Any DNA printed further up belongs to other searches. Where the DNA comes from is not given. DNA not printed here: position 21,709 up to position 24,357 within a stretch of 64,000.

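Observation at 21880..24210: Single ORF fusing precorrin-3B C17-methyltransferase (CbiH/CobJ) to cobyric acid synthase (CobQ)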

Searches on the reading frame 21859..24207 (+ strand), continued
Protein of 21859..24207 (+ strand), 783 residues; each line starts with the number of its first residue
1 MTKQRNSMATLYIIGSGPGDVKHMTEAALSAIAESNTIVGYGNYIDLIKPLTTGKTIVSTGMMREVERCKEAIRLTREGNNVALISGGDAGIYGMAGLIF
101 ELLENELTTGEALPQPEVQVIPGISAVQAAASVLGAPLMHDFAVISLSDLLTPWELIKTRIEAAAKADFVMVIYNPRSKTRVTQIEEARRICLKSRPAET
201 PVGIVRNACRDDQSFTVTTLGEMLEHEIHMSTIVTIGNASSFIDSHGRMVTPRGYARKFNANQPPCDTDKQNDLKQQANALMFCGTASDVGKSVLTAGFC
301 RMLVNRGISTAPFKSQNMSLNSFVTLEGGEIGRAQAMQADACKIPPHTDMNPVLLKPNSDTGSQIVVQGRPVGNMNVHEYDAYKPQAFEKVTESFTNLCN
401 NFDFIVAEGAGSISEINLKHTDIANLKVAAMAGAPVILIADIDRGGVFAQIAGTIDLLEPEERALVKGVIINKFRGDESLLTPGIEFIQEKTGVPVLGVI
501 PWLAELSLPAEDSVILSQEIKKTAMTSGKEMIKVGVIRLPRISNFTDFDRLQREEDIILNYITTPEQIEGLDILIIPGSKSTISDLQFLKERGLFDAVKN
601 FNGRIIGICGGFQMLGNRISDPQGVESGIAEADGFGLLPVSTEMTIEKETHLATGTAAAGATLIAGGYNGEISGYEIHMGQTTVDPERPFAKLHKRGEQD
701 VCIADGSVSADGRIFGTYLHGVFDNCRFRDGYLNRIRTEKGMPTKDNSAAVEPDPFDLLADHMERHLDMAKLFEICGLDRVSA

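Call 23: search_protein_families(library=ncbifam, proteins=[L001:1491-2786:+, L001:3159-4157:+, L001:4157-5224:+, L001:5317-6531:+, L001:6072-7241:+, L001:7391-8182:+, L001:8267-9424:+, L001:9479-11818:+, L001:11852-12808:+, L001:12902-13978:+], max_evalue=1e-20)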
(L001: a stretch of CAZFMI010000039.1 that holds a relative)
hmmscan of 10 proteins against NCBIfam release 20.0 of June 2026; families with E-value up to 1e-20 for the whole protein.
L001:1491-2786:+ (432 aa): 0 families

L001:3159-4157:+ (333 aa): 0 families

L001:4157-5224:+ (356 aa): 4 families
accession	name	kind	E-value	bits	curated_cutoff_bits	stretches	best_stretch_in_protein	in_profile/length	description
NF000849.0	PRK00075.1-1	equivalog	1.6e-113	379.7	348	1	3-349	9-355/366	cobalt-precorrin-5B (C(1))-methyltransferase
TIGR00312.2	cbiD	equivalog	2.7e-111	372.1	200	1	6-345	1-338/346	cobalt-precorrin-5B (C(1))-methyltransferase CbiD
NF000856.0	PRK00075.2-5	equivalog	8.8e-38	130.2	343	1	2-235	37-252/334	cobalt-precorrin-5B (C(1))-methyltransferase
NF000855.0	PRK00075.2-4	equivalog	1.6e-35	122.5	399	1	3-244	40-263/339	cobalt-precorrin-5B (C(1))-methyltransferase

L001:5317-6531:+ (405 aa): 9 families
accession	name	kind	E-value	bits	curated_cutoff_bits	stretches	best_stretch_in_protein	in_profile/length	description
TIGR02467.1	CbiE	equivalog_domain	9.2e-60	201.6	92.9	1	8-202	1-203/204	precorrin-6y C5,15-methyltransferase (decarboxylating) subunit CbiE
NF001556.0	PRK00377.1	equivalog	4.8e-43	147.3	238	1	216-402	7-197/198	cobalt-precorrin-6Y C(15)-methyltransferase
NF006138.0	PRK08287.1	equivalog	9.8e-43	146.2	210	1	220-404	2-186/189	decarboxylating cobalt-precorrin-6B (C(15))-methyltransferase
TIGR02469.1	CbiT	equivalog_domain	5.2e-41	139.8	78.3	1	231-352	2-124/124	precorrin-6Y C5,15-methyltransferase (decarboxylating) subunit CbiT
NF005640.0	PRK07402.1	equivalog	2.8e-36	124.9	219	1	213-402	7-198/200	precorrin-6Y C5,15-methyltransferase subunit CbiT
NF004456.0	PRK05787.1-4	equivalog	1.8e-28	99.8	247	1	6-187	2-183/201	cobalt-precorrin-7 (C(5))-methyltransferase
NF004454.0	PRK05787.1-1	equivalog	8.1e-28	97.4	354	1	8-183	4-179/201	cobalt-precorrin-7 (C(5))-methyltransferase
NF004459.0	PRK05787.2-2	equivalog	2.1e-25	89.6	298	1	4-202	2-208/210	cobalt-precorrin-7 (C(5))-methyltransferase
NF004460.0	PRK05787.2-3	equivalog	7.9e-22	77.8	291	1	6-202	2-204/207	cobalt-precorrin-7 (C(5))-methyltransferase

L001:6072-7241:+ (390 aa): 9 families
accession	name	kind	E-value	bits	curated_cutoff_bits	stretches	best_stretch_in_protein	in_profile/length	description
TIGR01467.1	cobI_cbiL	equivalog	3.5e-71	239.3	163.25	1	158-387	3-230/230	precorrin-2 C(20)-methyltransferase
NF004614.0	PRK05948.1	equivalog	3.7e-60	203.3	251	1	155-388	5-237/242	precorrin-2 C(20)-methyltransferase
NF004647.0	PRK05990.1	equivalog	2.8e-46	157.9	271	1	159-386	9-238/245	precorrin-2 C(20)-methyltransferase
NF004058.0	PRK05576.1-1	equivalog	2e-43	148.4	239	1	156-387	2-220/221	cobalt-factor II C(20)-methyltransferase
NF004061.0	PRK05576.1-4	equivalog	2.5e-43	148.4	265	1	158-388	5-232/237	cobalt-factor II C(20)-methyltransferase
NF004059.0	PRK05576.1-2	equivalog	1.1e-41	143.1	274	1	156-388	2-231/236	cobalt-factor II C(20)-methyltransferase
NF004062.0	PRK05576.1-5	equivalog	1.5e-37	129.1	194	1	158-388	3-218/219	cobalt-factor II C(20)-methyltransferase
NF004060.0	PRK05576.1-3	equivalog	7.5e-29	100.9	189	1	159-387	3-201/202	cobalt-factor II C(20)-methyltransferase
NF004063.0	PRK05576.1-6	equivalog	4.5e-28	98.2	235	1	157-296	2-132/235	cobalt-factor II C(20)-methyltransferase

L001:7391-8182:+ (264 aa): 6 families
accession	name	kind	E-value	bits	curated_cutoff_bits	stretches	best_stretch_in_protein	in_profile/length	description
TIGR01465.1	cobM_cbiF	equivalog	6.1e-101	336.9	259.65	1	10-259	1-247/247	precorrin-4 C(11)-methyltransferase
NF012017.0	PRK15473.1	equivalog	1.2e-93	313.2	408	1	7-259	7-255/257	cobalt-precorrin-4 methyltransferase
NF004790.0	PRK06136.1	subfamily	1.3e-54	185.5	198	1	7-241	3-242/250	uroporphyrinogen-III C-methyltransferase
TIGR01469.1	cobA_cysG_Cterm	equivalog_domain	1.8e-51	175.2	185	1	9-238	2-236/238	uroporphyrinogen-III C-methyltransferase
NF007922.1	PRK10637.1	equivalog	2.1e-51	175.3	400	1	9-236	218-449/450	siroheme synthase CysG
NF005524.0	PRK07168.1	equivalog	8.5e-32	110.3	603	1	10-239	5-238/474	uroporphyrin-III C-methyltransferase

L001:8267-9424:+ (386 aa): 7 families
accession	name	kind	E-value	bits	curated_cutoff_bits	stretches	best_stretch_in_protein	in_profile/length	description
NF004466.0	PRK05788.1-4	equivalog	3.2e-79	266.6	326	1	22-367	1-332/335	cobalt-precorrin 5A hydrolase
NF005441.0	PRK07027.1-5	equivalog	3.1e-58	197.2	358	2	22-151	1-131/263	cobalamin biosynthesis protein CbiG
NF004464.0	PRK05788.1-2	equivalog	3.7e-56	190.7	489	1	23-366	5-333/343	cobalt-precorrin 5A hydrolase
NF004463.0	PRK05788.1-1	equivalog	3.6e-55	187.5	546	1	24-365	9-347/351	cobalt-precorrin 5A hydrolase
NF005440.0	PRK07027.1-4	equivalog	6.1e-49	166.7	395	2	81-152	56-127/257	cobalamin biosynthesis protein CbiG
NF004465.0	PRK05788.1-3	equivalog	6.9e-45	153.5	281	2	240-366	166-289/290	cobalt-precorrin 5A hydrolase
NF004467.0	PRK05788.1-5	equivalog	6.5e-37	127.4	376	1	69-368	44-325/326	cobalt-precorrin 5A hydrolase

L001:9479-11818:+ (780 aa): 6 families
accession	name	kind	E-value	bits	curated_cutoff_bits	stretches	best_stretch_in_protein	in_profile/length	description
NF001989.1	PRK00784.1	equivalog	6.9e-191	635.1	273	1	277-773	2-479/480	cobyric acid synthase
TIGR00313.1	cobQ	equivalog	1.2e-159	532.2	309.9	1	278-768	1-476/477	cobyric acid synthase CobQ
TIGR01466.1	cobJ_cbiH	equivalog_domain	7.7e-92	307.2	246.35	1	5-251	1-239/239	precorrin-3B C(17)-methyltransferase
NF012022.0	PRK15478.1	equivalog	3.2e-84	282.2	425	1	5-251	2-240/241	precorrin-3B C(17)-methyltransferase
NF004423.0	PRK05765.1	equivalog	3.2e-70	236.5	332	1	1-252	1-243/247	precorrin-3B C(17)-methyltransferase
NF004648.0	PRK05991.1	equivalog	3.1e-56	190.7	391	1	1-242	1-238/254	precorrin-3B C(17)-methyltransferase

L001:11852-12808:+ (319 aa): 4 families
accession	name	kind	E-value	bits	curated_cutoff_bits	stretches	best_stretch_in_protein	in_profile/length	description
NF002276.0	PRK01209.1-4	equivalog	5.6e-77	259.4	381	1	11-288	13-286/322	cobalamin biosynthesis protein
TIGR00380.1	cobal_cbiB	equivalog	6.9e-76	255.4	165.9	1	8-282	4-273/305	adenosylcobinamide-phosphate synthase CbiB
NF002281.0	PRK01209.2-5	equivalog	4.9e-70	236.3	273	1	10-271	7-268/311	cobalamin biosynthesis protein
NF005792.0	PRK07630.1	equivalog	1.1e-21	77.2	291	1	13-269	4-257/312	CobD/CbiB family protein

L001:12902-13978:+ (359 aa): 20 families
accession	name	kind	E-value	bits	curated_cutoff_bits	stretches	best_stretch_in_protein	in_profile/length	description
TIGR01140.1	L_thr_O3P_dcar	equivalog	1.2e-102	343.4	290.55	1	7-353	1-331/331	threonine-phosphate decarboxylase CobD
TIGR01141.1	hisC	equivalog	6e-68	229.3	276.55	1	24-353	21-347/349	histidinol-phosphate transaminase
NF005915.1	PRK07908.1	equivalog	1.6e-64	218.4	360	1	24-352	13-331/332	Rv2231c family histidinol phosphate aminotransferase CobC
NF053748.1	bifunc_CobBC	exception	3.6e-56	191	950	1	25-352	482-796/797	bifunctional hydrogenobyrinic acid a,c-diamide synthase/histidinol phosphate aminotransferase CobBC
NF003496.0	PRK05166.1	equivalog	3.9e-48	164.1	540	1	23-354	36-368/373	histidinol-phosphate transaminase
NF005021.0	PRK06425.1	equivalog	7.7e-46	156.7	353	1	6-357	3-332/335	histidinol-phosphate aminotransferase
NF002877.0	PRK03317.1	equivalog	5.6e-45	153.7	409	1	45-354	57-365/374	histidinol-phosphate transaminase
NF002878.0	PRK03321.1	subfamily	4.4e-43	147.4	374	1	29-355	28-348/352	histidinol-phosphate transaminase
NF006225.0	PRK08354.1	equivalog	1.1e-36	126.8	288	1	19-354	10-314/318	putative aminotransferase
NF006014.0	PRK08153.1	equivalog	1e-35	123.3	510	1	31-356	41-364/370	pyridoxal phosphate-dependent aminotransferase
NF041364.1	GntC_guanitoxin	equivalog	1.5e-34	119.4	415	1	54-339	32-339/356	guanitoxin biosynthesis PLP-dependent (S)-gamma-hydroxy-L-arginine cyclodehydratase GntC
NF006580.0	PRK09105.1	subfamily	1.6e-34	119.3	444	1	33-321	56-339/375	pyridoxal phosphate-dependent aminotransferase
NF002726.0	PRK02610.1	equivalog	1.6e-33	116.1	391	1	54-357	62-370/374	histidinol-phosphate transaminase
NF051461.1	pyoverd_PtaA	equivalog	2e-31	109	500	1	26-321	39-328/359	pyoverdine biosynthesis transaminase PtaA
NF005732.0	PRK07550.1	equivalog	6.4e-25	88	366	1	57-338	69-368/389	aminotransferase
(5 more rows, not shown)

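Call 24: search_protein_families(library=ncbifam, proteins=[L004:3513-4895:+, L004:5587-6723:+, L004:6778-8028:+, L004:8109-8900:+, L004:8943-10016:+, L004:9905-10816:+, L004:10749-11354:+, L004:11347-12837:+, L004:12965-13510:+, L004:13426-14235:+], max_evalue=1e-20)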
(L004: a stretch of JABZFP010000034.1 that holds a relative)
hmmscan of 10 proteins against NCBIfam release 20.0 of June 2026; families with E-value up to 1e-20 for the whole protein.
L004:3513-4895:+ (461 aa): 5 families
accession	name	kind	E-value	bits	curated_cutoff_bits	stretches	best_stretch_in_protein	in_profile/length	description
NF002204.1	PRK01077.1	equivalog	5e-157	523.1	254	1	4-438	3-420/420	cobyrinic acid a,c-diamide synthase CobB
TIGR00379.1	cobB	subfamily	1.1e-138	462.9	261.4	1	6-450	3-445/449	cobyrinic/hydrogenobyrinic acid a,c-diamide synthase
NF033195.1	F430_CfbB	exception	1.7e-136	455.6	560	1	5-449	2-450/451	Ni-sirohydrochlorin a,c-diamide synthase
NF053748.1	bifunc_CobBC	exception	1.7e-114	383.8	950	1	5-458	4-449/797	bifunctional hydrogenobyrinic acid a,c-diamide synthase/histidinol phosphate aminotransferase CobBC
NF010471.0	PRK13896.1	equivalog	1.6e-102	343.7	693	1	3-440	2-423/433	cobyrinic acid a,c-diamide synthase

L004:5587-6723:+ (379 aa): 4 families
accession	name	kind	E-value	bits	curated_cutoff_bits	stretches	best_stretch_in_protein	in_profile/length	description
TIGR00312.2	cbiD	equivalog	9e-117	390.1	200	1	19-374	1-345/346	cobalt-precorrin-5B (C(1))-methyltransferase CbiD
NF000849.0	PRK00075.1-1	equivalog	7.4e-106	354.4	348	1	14-375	7-359/366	cobalt-precorrin-5B (C(1))-methyltransferase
NF000856.0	PRK00075.2-5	equivalog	4e-38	131.3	343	1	8-264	30-261/334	cobalt-precorrin-5B (C(1))-methyltransferase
NF000855.0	PRK00075.2-4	equivalog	2e-33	115.6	399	1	15-246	39-248/339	cobalt-precorrin-5B (C(1))-methyltransferase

L004:6778-8028:+ (417 aa): 7 families
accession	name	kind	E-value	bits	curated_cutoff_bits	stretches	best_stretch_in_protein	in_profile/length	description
TIGR02467.1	CbiE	equivalog_domain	1.6e-51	174.7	92.9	1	16-213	1-203/204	precorrin-6y C5,15-methyltransferase (decarboxylating) subunit CbiE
NF001556.0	PRK00377.1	equivalog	3.3e-35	121.7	238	1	230-413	9-196/198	cobalt-precorrin-6Y C(15)-methyltransferase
NF006138.0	PRK08287.1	equivalog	1.5e-34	119.5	210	1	243-412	14-182/189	decarboxylating cobalt-precorrin-6B (C(15))-methyltransferase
NF005640.0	PRK07402.1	equivalog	1.2e-33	116.4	219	1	228-413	10-197/200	precorrin-6Y C5,15-methyltransferase subunit CbiT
TIGR02469.1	CbiT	equivalog_domain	3.2e-33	114.6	78.3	1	243-363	2-123/124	precorrin-6Y C5,15-methyltransferase (decarboxylating) subunit CbiT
NF004454.0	PRK05787.1-1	equivalog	5.7e-27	94.6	354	1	16-213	4-197/201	cobalt-precorrin-7 (C(5))-methyltransferase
NF004456.0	PRK05787.1-4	equivalog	4.1e-25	88.8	247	1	15-214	3-198/201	cobalt-precorrin-7 (C(5))-methyltransferase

L004:8109-8900:+ (264 aa): 6 families
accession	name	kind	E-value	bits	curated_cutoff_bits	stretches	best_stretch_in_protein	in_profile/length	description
TIGR01465.1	cobM_cbiF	equivalog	1.1e-96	323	259.65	1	8-256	1-247/247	precorrin-4 C(11)-methyltransferase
NF012017.0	PRK15473.1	equivalog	5.8e-88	294.5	408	1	4-257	6-256/257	cobalt-precorrin-4 methyltransferase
NF004790.0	PRK06136.1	subfamily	1.1e-45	156.2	198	1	8-239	6-243/250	uroporphyrinogen-III C-methyltransferase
TIGR01469.1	cobA_cysG_Cterm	equivalog_domain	2.6e-44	151.8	185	1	8-235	3-236/238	uroporphyrinogen-III C-methyltransferase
NF007922.1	PRK10637.1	equivalog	2.7e-44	151.9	400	1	7-233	218-449/450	siroheme synthase CysG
NF005524.0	PRK07168.1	equivalog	2.1e-26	92.5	603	1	8-235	5-237/474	uroporphyrin-III C-methyltransferase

L004:8943-10016:+ (358 aa): 7 families
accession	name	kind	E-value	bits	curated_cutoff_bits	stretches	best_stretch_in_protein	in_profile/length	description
NF004466.0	PRK05788.1-4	equivalog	7.6e-81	271.9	326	1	6-352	2-333/335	cobalt-precorrin 5A hydrolase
NF005441.0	PRK07027.1-5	equivalog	1.6e-68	230.9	358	2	6-137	2-133/263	cobalamin biosynthesis protein CbiG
NF004463.0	PRK05788.1-1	equivalog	5.7e-56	190.2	546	1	3-148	5-148/351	cobalt-precorrin 5A hydrolase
NF004464.0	PRK05788.1-2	equivalog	1.4e-53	182.3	489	1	6-147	5-144/343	cobalt-precorrin 5A hydrolase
NF005440.0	PRK07027.1-4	equivalog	5.2e-52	176.7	395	2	3-138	3-129/257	cobalamin biosynthesis protein CbiG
NF004465.0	PRK05788.1-3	equivalog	1.7e-42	145.6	281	1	51-169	31-147/290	cobalt-precorrin 5A hydrolase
NF004467.0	PRK05788.1-5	equivalog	3.3e-35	121.8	376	1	55-172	46-162/326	cobalt-precorrin 5A hydrolase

L004:9905-10816:+ (304 aa): 4 families
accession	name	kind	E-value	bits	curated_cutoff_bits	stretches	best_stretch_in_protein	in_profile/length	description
TIGR01466.1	cobJ_cbiH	equivalog_domain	6e-91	304.3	246.35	1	33-283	1-239/239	precorrin-3B C(17)-methyltransferase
NF012022.0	PRK15478.1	equivalog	2.8e-73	246.3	425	1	33-283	2-240/241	precorrin-3B C(17)-methyltransferase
NF004423.0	PRK05765.1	equivalog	1e-71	241.3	332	1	33-287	5-246/247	precorrin-3B C(17)-methyltransferase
NF004648.0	PRK05991.1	equivalog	3.1e-50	171.1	391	1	33-270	5-232/254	precorrin-3B C(17)-methyltransferase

L004:10749-11354:+ (202 aa): 3 families
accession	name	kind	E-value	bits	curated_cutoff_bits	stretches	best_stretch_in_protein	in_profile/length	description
NF004637.0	PRK05986.1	subfamily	1.8e-54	184.4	185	1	25-201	20-196/197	cob(I)yrinic acid a,c-diamide adenosyltransferase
TIGR00708.1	cobA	equivalog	9.8e-50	168.7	167.75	1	32-201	4-176/177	cob(I)yrinic acid a,c-diamide adenosyltransferase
NF005647.0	PRK07413.1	equivalog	1.2e-21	76.9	426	1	32-194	18-193/382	cob(I)yrinic acid a,c-diamide adenosyltransferase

L004:11347-12837:+ (497 aa): 2 families
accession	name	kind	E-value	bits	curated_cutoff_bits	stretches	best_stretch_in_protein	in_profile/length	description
NF001989.1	PRK00784.1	equivalog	2.3e-184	613.6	273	1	9-496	2-479/480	cobyric acid synthase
TIGR00313.1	cobQ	equivalog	2.5e-137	458.6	309.9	1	11-492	2-477/477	cobyric acid synthase CobQ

L004:12965-13510:+ (182 aa): 1 family
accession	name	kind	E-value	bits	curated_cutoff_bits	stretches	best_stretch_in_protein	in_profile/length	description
NF004469.0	PRK05800.1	equivalog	1.5e-52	177.8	161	1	2-172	4-171/173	bifunctional adenosylcobinamide kinase/adenosylcobinamide-phosphate guanylyltransferase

L004:13426-14235:+ (270 aa): 4 families
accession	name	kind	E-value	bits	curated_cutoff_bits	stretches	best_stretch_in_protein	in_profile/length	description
NF001278.0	PRK00235.1-5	equivalog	5.8e-39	134.2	252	1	29-266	2-243/246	adenosylcobinamide-GDP ribazoletransferase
NF001277.0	PRK00235.1-3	equivalog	1.8e-37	129.3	273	1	27-265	3-250/255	adenosylcobinamide-GDP ribazoletransferase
NF001276.0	PRK00235.1-2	equivalog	9.7e-31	107.1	322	1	38-265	16-257/260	adenosylcobinamide-GDP ribazoletransferase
TIGR00317.1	cobS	equivalog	6.2e-29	101.5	110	1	29-262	2-239/241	adenosylcobinamide-GDP ribazoletransferase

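Call 29: search_protein_representatives(protein=window:21880-24207:+)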
Query: 776 residues. Proteins with E-value up to 0.001 (for the whole library): 12901; up to 1e-10: 8103; up to 1e-30: 2999. The best 150 are listed.
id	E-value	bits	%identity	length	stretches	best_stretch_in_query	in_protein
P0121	3.8e-270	914.7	56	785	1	2-772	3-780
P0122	6.5e-245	831.2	67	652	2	272-653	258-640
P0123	2.6e-193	660.6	61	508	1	275-772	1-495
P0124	1.5e-177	608.5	59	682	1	1-497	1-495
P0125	4.1e-167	574.0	58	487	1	3-502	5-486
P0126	2.9e-143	495.2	47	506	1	270-770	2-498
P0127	3.4e-143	494.9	49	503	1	270-772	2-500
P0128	4.8e-143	494.5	50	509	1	270-765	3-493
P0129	2.6e-138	478.8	48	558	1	269-773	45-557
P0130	6.4e-138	477.5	49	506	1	271-768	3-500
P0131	2.5e-137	475.6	47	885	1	269-767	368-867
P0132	7.4e-137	474.0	48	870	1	269-771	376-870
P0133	8.8e-137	473.7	48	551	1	253-773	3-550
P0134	1.6e-136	472.9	48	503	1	276-772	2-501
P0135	6.1e-135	467.7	48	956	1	259-771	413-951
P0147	1.9e-131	456.1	46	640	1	260-769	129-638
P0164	7.8e-127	440.9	47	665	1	259-771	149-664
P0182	2.7e-123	429.1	45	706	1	269-771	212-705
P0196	9.0e-122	424.1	48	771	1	268-772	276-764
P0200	1.6e-121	423.3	40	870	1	102-765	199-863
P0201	1.6e-121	423.3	44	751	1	268-771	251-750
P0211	3.0e-120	419.1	39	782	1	4-767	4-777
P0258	4.8e-117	408.5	44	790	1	261-772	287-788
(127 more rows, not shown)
